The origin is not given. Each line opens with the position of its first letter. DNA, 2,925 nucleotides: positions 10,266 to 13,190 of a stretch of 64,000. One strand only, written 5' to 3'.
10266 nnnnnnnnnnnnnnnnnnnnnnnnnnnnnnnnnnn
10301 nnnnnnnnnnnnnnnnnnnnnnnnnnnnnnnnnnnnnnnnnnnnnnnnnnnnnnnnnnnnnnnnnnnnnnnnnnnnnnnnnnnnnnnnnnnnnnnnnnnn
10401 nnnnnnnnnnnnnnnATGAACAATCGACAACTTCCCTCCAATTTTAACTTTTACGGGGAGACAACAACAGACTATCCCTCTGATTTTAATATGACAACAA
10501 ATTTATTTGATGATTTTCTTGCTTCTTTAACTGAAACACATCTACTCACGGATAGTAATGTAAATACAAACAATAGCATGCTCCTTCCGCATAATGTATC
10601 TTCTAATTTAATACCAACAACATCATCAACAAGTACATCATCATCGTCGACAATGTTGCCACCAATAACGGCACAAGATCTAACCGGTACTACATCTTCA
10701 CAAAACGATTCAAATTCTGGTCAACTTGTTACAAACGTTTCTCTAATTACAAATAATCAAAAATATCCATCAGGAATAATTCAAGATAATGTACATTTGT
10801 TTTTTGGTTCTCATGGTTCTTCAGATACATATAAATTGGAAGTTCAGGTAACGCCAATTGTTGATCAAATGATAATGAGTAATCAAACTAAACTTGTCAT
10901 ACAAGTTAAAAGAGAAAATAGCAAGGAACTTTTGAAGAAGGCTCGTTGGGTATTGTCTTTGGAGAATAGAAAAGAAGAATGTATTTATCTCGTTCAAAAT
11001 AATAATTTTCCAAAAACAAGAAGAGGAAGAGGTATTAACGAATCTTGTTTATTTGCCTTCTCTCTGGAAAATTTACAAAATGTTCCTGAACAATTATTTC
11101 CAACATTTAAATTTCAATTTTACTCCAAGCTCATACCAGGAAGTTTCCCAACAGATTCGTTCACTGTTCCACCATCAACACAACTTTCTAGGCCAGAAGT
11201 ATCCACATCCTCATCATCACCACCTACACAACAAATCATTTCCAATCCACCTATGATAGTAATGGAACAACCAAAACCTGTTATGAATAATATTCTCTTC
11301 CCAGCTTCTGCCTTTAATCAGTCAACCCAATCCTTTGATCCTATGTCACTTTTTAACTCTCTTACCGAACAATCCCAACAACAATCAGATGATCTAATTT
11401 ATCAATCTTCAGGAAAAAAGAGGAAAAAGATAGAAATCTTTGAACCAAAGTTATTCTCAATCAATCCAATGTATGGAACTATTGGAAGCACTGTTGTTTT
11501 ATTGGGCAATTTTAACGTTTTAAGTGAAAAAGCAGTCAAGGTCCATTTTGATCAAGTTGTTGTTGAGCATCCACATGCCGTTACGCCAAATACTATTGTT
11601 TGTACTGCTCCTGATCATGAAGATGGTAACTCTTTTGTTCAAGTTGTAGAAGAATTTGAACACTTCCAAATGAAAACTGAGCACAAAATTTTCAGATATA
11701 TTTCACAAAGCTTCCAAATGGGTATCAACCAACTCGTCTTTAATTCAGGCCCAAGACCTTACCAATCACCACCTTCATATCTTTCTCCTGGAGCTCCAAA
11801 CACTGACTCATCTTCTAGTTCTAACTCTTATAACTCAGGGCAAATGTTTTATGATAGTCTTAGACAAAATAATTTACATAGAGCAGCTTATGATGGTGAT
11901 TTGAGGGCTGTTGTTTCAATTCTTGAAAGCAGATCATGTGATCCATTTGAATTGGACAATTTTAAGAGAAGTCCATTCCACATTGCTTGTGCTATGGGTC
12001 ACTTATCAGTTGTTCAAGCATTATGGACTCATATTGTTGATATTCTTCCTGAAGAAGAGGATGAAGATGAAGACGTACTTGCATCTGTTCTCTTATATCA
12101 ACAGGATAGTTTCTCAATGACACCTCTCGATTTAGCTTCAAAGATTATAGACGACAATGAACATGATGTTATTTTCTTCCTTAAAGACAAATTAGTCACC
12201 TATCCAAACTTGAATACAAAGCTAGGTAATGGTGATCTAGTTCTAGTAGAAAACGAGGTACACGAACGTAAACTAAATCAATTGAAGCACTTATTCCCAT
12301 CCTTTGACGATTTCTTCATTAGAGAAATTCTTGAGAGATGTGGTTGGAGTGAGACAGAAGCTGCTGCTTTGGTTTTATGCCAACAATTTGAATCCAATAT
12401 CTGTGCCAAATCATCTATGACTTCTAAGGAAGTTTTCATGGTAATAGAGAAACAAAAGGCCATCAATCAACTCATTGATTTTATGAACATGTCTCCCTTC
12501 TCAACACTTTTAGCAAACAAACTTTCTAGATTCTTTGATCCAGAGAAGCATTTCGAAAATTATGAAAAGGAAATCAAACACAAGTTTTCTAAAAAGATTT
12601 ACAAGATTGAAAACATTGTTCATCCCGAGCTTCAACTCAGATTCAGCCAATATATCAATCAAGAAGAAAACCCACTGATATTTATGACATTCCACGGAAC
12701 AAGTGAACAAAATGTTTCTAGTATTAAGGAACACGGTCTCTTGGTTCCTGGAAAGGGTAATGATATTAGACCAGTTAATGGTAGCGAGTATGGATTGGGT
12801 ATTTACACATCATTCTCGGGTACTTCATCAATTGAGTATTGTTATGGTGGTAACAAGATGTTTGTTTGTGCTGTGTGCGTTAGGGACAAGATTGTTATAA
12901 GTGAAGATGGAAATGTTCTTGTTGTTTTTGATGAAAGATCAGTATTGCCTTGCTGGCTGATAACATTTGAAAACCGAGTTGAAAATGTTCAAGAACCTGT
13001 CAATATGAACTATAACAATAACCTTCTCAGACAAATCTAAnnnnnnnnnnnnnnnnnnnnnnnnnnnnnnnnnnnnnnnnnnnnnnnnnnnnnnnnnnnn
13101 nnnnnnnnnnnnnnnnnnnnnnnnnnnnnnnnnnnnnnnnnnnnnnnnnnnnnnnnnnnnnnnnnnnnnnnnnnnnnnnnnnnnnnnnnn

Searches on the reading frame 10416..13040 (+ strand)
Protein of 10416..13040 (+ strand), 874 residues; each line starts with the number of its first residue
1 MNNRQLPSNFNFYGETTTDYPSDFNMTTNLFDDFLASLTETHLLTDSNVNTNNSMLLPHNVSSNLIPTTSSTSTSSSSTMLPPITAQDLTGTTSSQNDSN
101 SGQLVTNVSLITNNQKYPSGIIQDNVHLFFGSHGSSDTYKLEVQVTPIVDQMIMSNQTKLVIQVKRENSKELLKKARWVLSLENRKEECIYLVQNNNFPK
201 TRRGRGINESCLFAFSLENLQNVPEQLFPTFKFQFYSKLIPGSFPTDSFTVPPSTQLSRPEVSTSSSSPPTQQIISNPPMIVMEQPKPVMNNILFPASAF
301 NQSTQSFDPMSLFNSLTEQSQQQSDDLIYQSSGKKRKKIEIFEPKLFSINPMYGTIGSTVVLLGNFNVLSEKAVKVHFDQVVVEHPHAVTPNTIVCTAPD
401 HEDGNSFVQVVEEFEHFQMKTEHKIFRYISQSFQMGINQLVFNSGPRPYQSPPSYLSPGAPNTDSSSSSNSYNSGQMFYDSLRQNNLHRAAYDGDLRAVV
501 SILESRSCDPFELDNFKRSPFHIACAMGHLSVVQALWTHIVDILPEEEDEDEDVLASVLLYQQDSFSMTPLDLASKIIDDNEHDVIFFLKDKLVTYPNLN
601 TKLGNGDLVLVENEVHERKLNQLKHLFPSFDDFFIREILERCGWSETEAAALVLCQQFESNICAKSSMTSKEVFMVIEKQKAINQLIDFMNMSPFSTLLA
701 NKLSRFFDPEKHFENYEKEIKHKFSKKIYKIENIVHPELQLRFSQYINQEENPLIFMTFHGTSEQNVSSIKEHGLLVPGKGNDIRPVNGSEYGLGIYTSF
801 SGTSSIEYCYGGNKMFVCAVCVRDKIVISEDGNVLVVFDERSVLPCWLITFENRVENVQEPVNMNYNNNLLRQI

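Call 5: search_protein_families(library=pfam, proteins=[window:10416-13040:+], max_evalue=0.1)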
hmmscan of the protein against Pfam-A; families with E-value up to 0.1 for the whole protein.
window:10416-13040:+ (874 aa): 9 families
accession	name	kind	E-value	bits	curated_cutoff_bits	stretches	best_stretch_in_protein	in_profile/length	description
PF00644.27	PARP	-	8.4e-12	45.4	26.7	1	717-826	15-122/199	Poly(ADP-ribose) polymerase catalytic domain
PF13637.12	Ank_4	-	5.9e-09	36.4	22.7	1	487-536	1-49/50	Ankyrin repeats (many copies)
PF12796.13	Ank_2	-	8.1e-07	30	27.3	1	487-576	1-69/90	Ankyrin repeats (3 copies)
PF13606.12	Ank_3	-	3.3e-05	24.3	22.3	1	517-543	2-28/30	Ankyrin repeat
PF00023.36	Ank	-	0.00042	20.9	21.1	1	518-537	3-22/33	Ankyrin repeat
PF02845.22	CUE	-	0.00044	20.3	21.1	1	616-643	1-28/42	CUE domain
PF01833.30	TIG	-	0.00054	20.3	20.9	1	346-411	3-69/84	IPT/TIG domain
PF13857.12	Ank_5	-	0.0021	18.8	27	0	484-524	17-56/56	Ankyrin repeats (many copies)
PF24521.3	Ank_KRIT1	-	0.0023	18.1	80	1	473-536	8-65/149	KRIT1 ankyrin-repeats domain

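Call 7: find_encoding_contigs(protein=window:10416-13040:+, flank=3000, max_places=4)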
Protein window:10416-13040:+ (874 aa): no gene with exactly this product is on record in the collection.

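Call 41: search_protein_families(library=pfam, proteins=[P0070], max_evalue=0.01)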
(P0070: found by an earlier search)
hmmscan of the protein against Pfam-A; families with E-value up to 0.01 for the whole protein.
P0070 (128 aa): 0 families
